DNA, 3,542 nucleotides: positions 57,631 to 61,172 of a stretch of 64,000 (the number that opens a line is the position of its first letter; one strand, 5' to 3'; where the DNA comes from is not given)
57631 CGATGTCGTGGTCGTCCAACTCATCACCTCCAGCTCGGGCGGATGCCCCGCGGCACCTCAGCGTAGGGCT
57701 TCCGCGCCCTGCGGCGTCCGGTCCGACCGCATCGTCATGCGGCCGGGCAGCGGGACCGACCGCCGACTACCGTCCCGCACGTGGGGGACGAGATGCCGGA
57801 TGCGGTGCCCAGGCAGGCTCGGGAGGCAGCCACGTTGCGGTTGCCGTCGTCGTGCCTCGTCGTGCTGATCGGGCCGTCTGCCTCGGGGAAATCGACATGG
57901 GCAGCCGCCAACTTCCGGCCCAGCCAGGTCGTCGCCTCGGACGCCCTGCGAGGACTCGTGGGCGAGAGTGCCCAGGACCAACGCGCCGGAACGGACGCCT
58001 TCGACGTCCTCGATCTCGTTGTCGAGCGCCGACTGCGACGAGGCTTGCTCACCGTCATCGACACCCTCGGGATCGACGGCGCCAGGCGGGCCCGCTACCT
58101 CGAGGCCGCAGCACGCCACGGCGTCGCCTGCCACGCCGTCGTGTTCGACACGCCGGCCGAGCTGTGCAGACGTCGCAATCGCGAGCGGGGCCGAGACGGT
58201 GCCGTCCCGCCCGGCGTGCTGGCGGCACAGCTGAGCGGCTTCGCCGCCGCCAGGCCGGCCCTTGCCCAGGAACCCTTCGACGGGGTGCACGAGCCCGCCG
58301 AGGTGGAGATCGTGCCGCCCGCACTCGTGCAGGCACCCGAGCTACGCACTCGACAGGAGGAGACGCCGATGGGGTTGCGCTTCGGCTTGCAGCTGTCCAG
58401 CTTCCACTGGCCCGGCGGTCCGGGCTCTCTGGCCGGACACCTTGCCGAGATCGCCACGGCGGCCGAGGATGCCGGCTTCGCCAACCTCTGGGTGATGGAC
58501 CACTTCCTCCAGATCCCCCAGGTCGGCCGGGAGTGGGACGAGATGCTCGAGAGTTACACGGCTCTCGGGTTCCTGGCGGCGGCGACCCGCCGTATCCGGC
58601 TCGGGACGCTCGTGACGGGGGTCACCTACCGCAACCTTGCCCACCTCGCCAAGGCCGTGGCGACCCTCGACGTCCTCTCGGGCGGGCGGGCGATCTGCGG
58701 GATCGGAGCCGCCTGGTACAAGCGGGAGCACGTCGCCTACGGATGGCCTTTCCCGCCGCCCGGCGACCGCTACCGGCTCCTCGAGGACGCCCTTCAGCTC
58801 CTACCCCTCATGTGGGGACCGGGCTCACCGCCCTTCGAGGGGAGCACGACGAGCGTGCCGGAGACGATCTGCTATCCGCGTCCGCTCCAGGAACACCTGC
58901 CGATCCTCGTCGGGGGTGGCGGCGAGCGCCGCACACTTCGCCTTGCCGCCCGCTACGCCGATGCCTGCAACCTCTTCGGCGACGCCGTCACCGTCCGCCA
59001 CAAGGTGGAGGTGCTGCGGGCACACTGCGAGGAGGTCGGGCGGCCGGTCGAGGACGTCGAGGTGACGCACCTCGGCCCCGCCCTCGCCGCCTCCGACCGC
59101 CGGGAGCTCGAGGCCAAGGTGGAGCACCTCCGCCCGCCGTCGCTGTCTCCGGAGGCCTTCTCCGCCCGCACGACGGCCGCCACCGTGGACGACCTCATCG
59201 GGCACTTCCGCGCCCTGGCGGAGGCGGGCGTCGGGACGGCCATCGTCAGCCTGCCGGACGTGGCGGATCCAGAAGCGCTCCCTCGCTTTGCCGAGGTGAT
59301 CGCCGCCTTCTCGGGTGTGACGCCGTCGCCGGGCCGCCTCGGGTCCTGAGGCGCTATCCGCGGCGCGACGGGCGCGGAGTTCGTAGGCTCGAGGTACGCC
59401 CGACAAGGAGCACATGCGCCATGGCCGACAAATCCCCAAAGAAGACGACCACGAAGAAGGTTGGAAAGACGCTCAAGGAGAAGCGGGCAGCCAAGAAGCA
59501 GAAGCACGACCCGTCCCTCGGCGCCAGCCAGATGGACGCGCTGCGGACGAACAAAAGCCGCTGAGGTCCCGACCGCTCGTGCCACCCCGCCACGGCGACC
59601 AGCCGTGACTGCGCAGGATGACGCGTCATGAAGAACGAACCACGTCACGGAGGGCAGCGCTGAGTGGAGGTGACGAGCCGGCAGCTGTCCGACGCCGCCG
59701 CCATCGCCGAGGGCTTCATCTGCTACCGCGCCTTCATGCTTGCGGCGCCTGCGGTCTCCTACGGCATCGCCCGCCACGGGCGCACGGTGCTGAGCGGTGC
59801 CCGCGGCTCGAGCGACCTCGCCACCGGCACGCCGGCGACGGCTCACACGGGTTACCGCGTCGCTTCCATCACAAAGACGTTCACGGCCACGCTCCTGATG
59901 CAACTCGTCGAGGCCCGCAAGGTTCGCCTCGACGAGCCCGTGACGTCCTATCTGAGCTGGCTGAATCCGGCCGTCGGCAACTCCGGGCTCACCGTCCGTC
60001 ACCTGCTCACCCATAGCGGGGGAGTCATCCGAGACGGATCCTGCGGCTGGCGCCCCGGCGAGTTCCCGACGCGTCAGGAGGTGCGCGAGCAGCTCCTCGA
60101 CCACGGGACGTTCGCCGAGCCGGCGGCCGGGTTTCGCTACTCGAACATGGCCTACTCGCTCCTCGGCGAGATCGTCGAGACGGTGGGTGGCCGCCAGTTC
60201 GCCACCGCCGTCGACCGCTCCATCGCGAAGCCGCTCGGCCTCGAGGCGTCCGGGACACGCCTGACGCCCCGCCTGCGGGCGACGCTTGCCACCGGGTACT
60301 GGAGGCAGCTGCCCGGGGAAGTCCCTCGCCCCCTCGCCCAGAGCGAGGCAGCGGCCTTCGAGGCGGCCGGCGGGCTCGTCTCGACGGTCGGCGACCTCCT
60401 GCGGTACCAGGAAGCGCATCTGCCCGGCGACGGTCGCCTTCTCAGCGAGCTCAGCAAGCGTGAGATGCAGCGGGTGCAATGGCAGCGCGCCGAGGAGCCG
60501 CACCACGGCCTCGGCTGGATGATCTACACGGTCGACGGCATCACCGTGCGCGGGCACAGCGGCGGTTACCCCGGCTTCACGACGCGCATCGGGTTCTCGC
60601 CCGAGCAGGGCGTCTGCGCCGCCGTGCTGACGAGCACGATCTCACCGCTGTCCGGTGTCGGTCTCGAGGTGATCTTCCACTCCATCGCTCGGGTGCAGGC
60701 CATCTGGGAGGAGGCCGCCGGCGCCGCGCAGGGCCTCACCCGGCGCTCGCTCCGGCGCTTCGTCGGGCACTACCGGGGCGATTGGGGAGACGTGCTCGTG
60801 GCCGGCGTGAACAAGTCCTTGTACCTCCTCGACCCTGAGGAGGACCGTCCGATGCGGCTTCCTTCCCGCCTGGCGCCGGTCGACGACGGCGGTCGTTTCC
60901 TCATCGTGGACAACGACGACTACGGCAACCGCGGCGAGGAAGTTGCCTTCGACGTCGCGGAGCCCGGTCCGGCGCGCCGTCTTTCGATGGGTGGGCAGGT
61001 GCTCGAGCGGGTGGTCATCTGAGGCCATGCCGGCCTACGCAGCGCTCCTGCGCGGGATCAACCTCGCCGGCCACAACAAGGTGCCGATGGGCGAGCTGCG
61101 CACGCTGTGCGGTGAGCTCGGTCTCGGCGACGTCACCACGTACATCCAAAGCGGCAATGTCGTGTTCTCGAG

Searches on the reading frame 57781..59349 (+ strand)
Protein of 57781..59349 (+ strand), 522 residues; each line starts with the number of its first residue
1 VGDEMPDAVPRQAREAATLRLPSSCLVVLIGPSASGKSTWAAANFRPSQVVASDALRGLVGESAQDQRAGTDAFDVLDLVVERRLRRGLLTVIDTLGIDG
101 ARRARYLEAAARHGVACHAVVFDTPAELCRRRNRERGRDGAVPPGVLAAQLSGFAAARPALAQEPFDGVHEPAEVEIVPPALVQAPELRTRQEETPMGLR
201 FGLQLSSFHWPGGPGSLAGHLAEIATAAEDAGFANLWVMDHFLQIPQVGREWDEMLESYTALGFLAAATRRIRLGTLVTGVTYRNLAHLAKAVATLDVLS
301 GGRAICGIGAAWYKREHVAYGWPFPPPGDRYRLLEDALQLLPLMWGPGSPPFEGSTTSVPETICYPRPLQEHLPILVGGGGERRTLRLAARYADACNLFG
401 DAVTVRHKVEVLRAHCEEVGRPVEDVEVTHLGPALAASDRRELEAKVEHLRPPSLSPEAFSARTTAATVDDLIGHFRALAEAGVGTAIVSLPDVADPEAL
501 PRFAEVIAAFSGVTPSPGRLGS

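Call 3: search_protein_families(library=pfam, proteins=[window:57781-59349:+], max_evalue=0.1)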
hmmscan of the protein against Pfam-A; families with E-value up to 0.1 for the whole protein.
window:57781-59349:+ (522 aa): 3 families
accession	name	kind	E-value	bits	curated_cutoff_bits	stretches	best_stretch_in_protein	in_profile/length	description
PF00296.26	Bac_luciferase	-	5.8e-43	147.9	27.9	1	201-451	3-245/314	Luciferase-like monooxygenase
PF13671.12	AAA_33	-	5.7e-26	92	27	1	26-154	1-140/143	AAA domain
PF08433.16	KTI12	-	0.00089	19.3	22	1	26-148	3-131/271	Chromatin associated protein KTI12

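Call 4: search_protein_families(library=ncbifam, proteins=[window:57781-59349:+], max_evalue=0.1)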
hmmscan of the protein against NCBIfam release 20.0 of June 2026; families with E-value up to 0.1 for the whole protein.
window:57781-59349:+ (522 aa): 35 families (the best 25 are shown)
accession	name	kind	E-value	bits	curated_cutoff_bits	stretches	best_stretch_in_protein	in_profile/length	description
TIGR03560.1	F420_Rv1855c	subfamily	1.7e-77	260.3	231.4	1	208-429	2-225/227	TIGR03560 family F420-dependent LLM class oxidoreductase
TIGR03619.1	F420_Rv2161c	subfamily_domain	6.9e-48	163.4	166.9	1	223-489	2-245/247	TIGR03619 family F420-dependent LLM class oxidoreductase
TIGR03856.1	F420_MSMEG_2906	subfamily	3.4e-38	131.6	243.7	1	221-429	18-207/249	LLM class F420-dependent oxidoreductase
TIGR04075.1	bacter_Pnkp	equivalog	1.9e-36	125.6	750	1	18-188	2-171/851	polynucleotide kinase-phosphatase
TIGR03621.1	F420_MSMEG_2516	subfamily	9.4e-32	110.3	213.15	1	199-406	1-183/295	TIGR03621 family F420-dependent LLM class oxidoreductase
TIGR03571.1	lucif_BA3436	subfamily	2.4e-24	86.2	303.9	1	221-422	33-232/304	TIGR03571 family LLM class oxidoreductase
TIGR03557.1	F420_G6P_family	subfamily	1.1e-18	67.4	210.4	1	220-396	14-185/316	TIGR03557 family F420-dependent LLM class oxidoreductase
TIGR04021.1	LLM_DMSO2_sfnG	equivalog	8.7e-18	64.8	382.95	1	223-423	32-228/350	dimethylsulfone monooxygenase SfnG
NF002619.0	PRK02271.1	equivalog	3.5e-15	56.1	276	1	218-428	13-207/329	5,10-methylenetetrahydromethanopterin reductase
TIGR03555.1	F420_mer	equivalog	3.9e-15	56.1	348.7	1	220-430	13-208/325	5,10-methylenetetrahydromethanopterin reductase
TIGR03612.1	RutA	equivalog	8.4e-15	55.1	498.3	1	226-451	35-260/355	pyrimidine utilization protein A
TIGR03860.1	FMN_nitrolo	subfamily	1.3e-13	50.6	279.7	2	220-345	30-160/422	NtaA/DmoA family FMN-dependent monooxygenase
TIGR04465.1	ArgArg_F420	equivalog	2.6e-13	49.8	470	1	220-421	61-257/364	F420-dependent hydroxymycolic acid dehydrogenase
TIGR03559.1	F420_Rv3520c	subfamily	7.7e-13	48.2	335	1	256-332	38-114/325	LLM class F420-dependent oxidoreductase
TIGR03564.1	F420_MSMEG_4879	subfamily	2.1e-12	47.2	234.25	1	223-427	3-193/265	TIGR03564 family F420-dependent LLM class oxidoreductase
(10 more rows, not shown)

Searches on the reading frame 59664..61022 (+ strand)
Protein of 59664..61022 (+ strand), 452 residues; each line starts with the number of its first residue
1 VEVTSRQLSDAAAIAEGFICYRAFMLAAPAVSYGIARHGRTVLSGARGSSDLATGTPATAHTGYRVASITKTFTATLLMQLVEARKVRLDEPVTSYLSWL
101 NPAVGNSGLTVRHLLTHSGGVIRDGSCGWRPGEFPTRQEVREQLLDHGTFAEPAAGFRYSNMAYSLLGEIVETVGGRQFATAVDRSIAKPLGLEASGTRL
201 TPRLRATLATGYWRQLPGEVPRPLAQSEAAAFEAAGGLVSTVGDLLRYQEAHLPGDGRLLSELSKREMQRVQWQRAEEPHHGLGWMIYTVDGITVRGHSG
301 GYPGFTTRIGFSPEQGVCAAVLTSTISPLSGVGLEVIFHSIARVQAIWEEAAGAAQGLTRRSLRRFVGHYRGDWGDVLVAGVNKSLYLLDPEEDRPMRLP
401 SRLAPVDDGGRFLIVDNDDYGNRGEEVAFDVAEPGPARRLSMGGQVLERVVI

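Call 3: search_protein_families(library=pfam, proteins=[window:59664-61022:+], max_evalue=0.1)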
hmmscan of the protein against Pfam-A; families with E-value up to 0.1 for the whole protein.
window:59664-61022:+ (452 aa): 1 family
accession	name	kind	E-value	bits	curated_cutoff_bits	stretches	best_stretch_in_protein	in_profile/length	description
PF00144.29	Beta-lactamase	-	1.2e-59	202.6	27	1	27-325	13-310/329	Beta-lactamase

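Call 4: search_protein_families(library=ncbifam, proteins=[window:59664-61022:+], max_evalue=0.1)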
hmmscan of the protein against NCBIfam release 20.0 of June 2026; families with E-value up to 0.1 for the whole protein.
window:59664-61022:+ (452 aa): 44 families (the best 25 are shown)
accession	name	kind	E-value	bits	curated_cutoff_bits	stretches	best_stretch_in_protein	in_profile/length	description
NF007943.0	PRK10662.1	equivalog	4.3e-27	94.7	266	1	48-322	69-353/380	D-alanyl-D-alanine-carboxypeptidase/endopeptidase AmpH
NF033085.1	bla_class_C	equivalog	4.1e-17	62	415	1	30-289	23-271/356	class C beta-lactamase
NF052559.1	MthAcHydAcmB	equivalog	1.9e-14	53.2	550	1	29-253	25-270/391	methyl acetate hydrolase AcmB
NF038069.1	blaIDC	exception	6.7e-12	45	850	1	48-289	74-304/395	IDC family class C beta-lactamase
NF009622.0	PRK13128.1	equivalog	1.3e-11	43.7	443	1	29-307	23-296/518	D-aminopeptidase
NF038269.1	lipase_LipE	equivalog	2.6e-11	43.3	750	1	28-212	44-236/407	lipase LipE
NF045671.1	blaPNC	exception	4.2e-11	42.3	750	1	28-253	62-276/401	PNC family class C beta-lactamase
NF033569.1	blaLHK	exception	3.1e-10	39.5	850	1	28-288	54-303/390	LHK family class C beta-lactamase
NF012173.1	CMY2-MIR-ACT-EC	exception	1.2e-09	37.5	680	1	46-287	62-293/380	CMY2/MIR/ACT/EC family class C beta-lactamase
NF040478.1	blaLAQ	exception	1.6e-09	37.2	850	1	30-288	46-293/380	LAQ family class C beta-lactamase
NF000519.2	blaPDC_var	exception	2.1e-09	37.1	900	1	58-288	80-301/397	PDC variant family class C beta-lactamase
NF012172.1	FOX-MOX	exception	4.7e-09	35.7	700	1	48-289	65-295/382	FOX/MOX family class C beta-lactamase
NF033159.0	blaPAC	exception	9e-09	34.6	850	1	48-250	63-254/380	PAC family class C beta-lactamase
NF033467.0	blaAQU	exception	2.1e-08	33.7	815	1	47-255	64-262/380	AQU family class C beta-lactamase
NF002968.0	PRK03642.1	equivalog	2.7e-08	33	385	1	48-194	82-238/432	penicillin binding protein PBP4B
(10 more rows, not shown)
